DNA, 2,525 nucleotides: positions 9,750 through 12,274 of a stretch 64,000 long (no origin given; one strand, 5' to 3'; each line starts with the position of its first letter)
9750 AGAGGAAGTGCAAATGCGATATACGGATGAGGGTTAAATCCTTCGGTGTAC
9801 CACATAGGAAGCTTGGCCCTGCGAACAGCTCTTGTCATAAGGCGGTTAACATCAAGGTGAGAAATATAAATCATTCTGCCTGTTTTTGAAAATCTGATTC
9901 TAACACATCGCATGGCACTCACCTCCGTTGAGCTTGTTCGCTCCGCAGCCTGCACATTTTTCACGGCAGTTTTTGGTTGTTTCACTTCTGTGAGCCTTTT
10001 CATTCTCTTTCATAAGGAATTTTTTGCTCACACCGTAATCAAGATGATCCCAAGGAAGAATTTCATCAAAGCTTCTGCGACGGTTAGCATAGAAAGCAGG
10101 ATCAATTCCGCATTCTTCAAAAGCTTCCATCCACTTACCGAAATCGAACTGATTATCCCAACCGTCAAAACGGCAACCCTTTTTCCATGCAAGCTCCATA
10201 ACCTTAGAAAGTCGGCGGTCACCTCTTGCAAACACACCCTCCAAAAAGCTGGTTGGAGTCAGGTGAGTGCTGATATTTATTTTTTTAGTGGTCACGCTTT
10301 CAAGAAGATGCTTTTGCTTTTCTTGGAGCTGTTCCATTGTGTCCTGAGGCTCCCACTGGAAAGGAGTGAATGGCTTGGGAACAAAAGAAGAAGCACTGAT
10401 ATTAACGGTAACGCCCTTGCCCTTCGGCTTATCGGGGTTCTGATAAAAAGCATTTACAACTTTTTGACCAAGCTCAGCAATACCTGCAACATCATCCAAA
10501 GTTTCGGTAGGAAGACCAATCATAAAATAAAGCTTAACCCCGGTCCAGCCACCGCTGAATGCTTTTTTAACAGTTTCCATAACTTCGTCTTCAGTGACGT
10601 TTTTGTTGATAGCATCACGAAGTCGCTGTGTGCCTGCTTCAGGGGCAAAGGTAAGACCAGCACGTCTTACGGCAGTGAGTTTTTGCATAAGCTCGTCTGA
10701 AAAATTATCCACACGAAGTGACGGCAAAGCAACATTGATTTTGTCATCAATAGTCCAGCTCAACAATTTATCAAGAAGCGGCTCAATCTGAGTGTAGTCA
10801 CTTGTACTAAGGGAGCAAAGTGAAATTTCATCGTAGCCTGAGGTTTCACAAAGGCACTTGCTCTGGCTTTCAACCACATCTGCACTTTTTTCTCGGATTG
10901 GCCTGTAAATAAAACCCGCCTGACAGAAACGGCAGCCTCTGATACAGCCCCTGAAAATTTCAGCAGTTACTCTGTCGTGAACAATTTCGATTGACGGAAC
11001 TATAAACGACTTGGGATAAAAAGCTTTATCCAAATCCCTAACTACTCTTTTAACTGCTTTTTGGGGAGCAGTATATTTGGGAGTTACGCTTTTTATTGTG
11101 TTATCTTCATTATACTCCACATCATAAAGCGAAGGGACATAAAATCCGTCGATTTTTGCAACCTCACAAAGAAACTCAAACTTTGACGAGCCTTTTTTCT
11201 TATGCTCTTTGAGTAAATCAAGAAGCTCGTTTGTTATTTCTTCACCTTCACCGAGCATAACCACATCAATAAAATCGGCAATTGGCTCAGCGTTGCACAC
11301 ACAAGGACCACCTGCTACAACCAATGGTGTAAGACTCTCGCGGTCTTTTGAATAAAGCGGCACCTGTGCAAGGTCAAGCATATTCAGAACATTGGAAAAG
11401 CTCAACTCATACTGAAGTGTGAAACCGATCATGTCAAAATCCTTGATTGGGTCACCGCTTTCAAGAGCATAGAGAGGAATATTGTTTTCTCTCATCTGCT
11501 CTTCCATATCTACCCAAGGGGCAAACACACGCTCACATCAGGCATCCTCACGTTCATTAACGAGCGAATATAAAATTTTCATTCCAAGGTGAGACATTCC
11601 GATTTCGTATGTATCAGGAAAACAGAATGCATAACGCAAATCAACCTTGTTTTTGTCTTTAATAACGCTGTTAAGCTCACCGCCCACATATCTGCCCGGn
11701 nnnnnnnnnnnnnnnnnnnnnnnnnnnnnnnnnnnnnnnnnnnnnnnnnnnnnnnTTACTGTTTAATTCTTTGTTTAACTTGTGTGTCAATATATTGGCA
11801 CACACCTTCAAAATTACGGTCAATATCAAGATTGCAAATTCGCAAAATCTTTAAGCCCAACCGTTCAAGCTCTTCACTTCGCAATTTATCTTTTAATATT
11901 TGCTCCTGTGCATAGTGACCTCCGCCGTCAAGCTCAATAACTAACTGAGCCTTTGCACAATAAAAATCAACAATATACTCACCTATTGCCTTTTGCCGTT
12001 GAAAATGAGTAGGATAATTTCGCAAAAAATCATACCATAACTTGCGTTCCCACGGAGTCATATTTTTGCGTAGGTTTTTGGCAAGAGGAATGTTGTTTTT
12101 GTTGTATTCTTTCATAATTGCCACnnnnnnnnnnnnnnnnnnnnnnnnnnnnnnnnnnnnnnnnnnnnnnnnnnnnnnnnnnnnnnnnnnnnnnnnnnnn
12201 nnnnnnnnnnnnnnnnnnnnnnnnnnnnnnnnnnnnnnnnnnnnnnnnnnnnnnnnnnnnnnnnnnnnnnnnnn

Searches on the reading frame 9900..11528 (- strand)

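Call 3: search_protein_families(library=pfam, proteins=[window:9900-11528:-], max_evalue=0.1)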
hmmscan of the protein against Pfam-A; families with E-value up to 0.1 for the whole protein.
window:9900-11528:- (542 aa): 3 families
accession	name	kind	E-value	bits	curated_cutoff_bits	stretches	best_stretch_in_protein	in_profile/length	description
PF19864.5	Radical_SAM_N2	-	6.3e-56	188.5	29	1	1-132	20-151/151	Radical SAM proteins, N-terminal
PF04055.27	Radical_SAM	-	2.5e-16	60.7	29.5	1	190-353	2-165/166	Radical SAM superfamily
PF02310.24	B12-binding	-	0.00051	20.3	32.1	1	30-102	51-120/121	B12 binding domain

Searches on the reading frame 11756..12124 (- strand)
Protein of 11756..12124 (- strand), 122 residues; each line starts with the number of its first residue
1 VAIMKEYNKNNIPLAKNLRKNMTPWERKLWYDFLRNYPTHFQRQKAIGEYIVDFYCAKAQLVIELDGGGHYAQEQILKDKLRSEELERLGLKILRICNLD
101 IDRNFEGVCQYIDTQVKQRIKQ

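Call 3: search_protein_families(library=pfam, proteins=[window:11756-12124:-], max_evalue=0.1)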
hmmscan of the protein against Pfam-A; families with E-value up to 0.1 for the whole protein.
window:11756-12124:- (122 aa): 3 families
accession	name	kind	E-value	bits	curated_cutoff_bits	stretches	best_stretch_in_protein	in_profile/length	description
PF04480.18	DUF559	-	5e-27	94.4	20.6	1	14-115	6-107/109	Protein of unknown function (DUF559)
PF18741.7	MTES_1575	-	3.9e-07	30.5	38.2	1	31-110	6-90/96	REase_MTES_1575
PF10881.14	DUF2726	-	0.0025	18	24.7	1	59-101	71-113/126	Protein of unknown function (DUF2726)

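Call 4: search_protein_families(library=padloc, proteins=[window:11756-12124:-], max_evalue=0.1)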
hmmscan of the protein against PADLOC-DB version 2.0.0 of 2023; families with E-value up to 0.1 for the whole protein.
window:11756-12124:- (122 aa): 4 families
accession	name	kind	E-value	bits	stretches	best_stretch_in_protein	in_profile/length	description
PDLC02868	DpdF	-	4.5e-08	29.3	1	51-104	83-136/1078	DpdF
PDLC03210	mREase_II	-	1.3e-07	29.3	1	49-118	52-121/294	Type II methyl-directed restriction enzyme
PDLC03678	HEase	-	0.0013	16.5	1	41-111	184-253/266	homing endonuclease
PDLC02194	Hhe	-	0.0019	13.4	1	61-112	1724-1776/1911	-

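Call 44: search_protein_families(library=ncbifam, proteins=[window:11756-12124:-], max_evalue=0.1)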
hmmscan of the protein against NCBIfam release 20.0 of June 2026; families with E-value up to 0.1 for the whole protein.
window:11756-12124:- (122 aa): 1 family
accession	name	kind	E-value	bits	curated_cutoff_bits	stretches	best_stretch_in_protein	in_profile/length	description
NF007294.0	PRK09767.1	equivalog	1.8e-18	66.7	218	1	15-119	9-113/117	DUF559 domain-containing protein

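Call 46: search_protein_families(library=phrogs, proteins=[window:11756-12124:-], max_evalue=0.01)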
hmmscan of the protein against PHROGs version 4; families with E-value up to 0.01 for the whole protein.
window:11756-12124:- (122 aa): 5 families
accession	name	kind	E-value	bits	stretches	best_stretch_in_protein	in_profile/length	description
phrog_9529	-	unknown function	4.8e-05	24.2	1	40-119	114-197/247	-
phrog_559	-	DNA, RNA and nucleotide metabolism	0.0013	18.6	1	29-103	312-402/607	HNH endonuclease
phrog_33220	-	unknown function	0.0014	16.9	1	31-103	519-583/1558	-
phrog_9084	-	DNA, RNA and nucleotide metabolism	0.0052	17.9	1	20-79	57-122/187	homing endonuclease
phrog_503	-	unknown function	0.0075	17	1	49-105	60-121/144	-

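Call 58: find_related_loci(query=window:11756-12124:-, collection=metagenome_contigs, flank=3000)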
Query window:11756-12124:- (122 aa) in metagenome_contigs; peptide patterns used: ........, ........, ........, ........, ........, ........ (x = any residue, [..] = any of these).
600 stretches matched a pattern (row limit reached: there are more); 353 encode a relative of the query (tblastn E <= 1e-3); the best 80 are kept; 80 distinct loci.
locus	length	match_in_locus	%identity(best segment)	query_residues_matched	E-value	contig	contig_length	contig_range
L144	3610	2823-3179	72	4-122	2e-62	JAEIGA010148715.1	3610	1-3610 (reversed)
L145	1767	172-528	76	4-122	4e-64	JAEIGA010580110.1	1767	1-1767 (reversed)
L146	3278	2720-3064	77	4-118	1e-59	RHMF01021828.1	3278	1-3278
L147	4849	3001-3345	75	4-118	6e-59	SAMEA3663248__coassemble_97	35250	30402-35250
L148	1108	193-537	73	4-118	1e-61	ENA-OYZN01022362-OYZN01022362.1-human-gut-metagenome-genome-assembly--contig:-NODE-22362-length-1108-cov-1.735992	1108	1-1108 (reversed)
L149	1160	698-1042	74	4-118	9e-62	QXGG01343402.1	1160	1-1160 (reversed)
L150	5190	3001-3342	75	4-117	5e-58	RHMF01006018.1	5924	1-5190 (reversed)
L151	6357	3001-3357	73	4-122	9e-58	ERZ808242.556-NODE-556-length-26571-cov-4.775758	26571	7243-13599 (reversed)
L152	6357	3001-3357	71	4-122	1e-57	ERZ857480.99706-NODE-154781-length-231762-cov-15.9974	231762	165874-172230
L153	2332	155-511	71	4-122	2e-58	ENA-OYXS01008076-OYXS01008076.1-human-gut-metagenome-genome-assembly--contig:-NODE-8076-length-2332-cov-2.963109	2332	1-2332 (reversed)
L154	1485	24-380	73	4-122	1e-59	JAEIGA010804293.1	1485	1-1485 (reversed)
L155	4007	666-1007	71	4-117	4e-56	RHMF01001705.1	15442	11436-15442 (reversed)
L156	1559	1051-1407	69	4-122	8e-58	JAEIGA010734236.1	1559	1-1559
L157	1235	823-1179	70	4-122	5e-59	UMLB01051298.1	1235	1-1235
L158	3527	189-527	73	4-116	1e-55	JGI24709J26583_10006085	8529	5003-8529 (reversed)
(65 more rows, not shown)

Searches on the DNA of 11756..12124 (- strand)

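Call 79: search_rna_families(sources=[L022, L047, L058, L115, L138, L128, L146, L150], threshold=evalue, max_evalue=0.1)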
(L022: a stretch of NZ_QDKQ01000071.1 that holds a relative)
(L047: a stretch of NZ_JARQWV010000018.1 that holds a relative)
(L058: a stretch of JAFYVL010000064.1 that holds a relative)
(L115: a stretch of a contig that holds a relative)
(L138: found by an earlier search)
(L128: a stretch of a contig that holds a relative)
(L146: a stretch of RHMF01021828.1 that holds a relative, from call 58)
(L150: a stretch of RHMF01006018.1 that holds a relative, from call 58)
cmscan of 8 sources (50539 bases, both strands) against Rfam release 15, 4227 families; matches with E-value up to 0.1: 7.
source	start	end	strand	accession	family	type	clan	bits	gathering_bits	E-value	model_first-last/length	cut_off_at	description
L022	961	1039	+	RF00519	suhB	Gene; sRNA;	CL00108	61.9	41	1.9e-10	1-77/77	no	Makes More Granules Regulator RNA (mmgR)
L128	1113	1239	-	RF00558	L20_leader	Cis-reg; leader;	-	46.4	58.7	4.2e-06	1-127/127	no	Ribosomal protein L20 leader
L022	5811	5971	-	RF04119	MIR1858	Gene; miRNA;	-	43.5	137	0.00033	1-197/197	no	MIR1858 microRNA precursor family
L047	1287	1397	-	RF03891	mir-2545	Gene; miRNA;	-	42.1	94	0.00011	1-118/118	no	mir-2545 microRNA precursor family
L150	3519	3586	+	RF01706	Gut-1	Gene; sRNA;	-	40.4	50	0.00015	1-77/77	no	Gut-1 RNA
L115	4624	4745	+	RF00558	L20_leader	Cis-reg; leader;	-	39.5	58.7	0.00024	1-127/127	no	Ribosomal protein L20 leader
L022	956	1031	+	RF02837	anti-hemB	Gene; sRNA;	-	27.4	49.5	0.021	1-81/81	no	Burkholderia RNA 7 (anti-hemB)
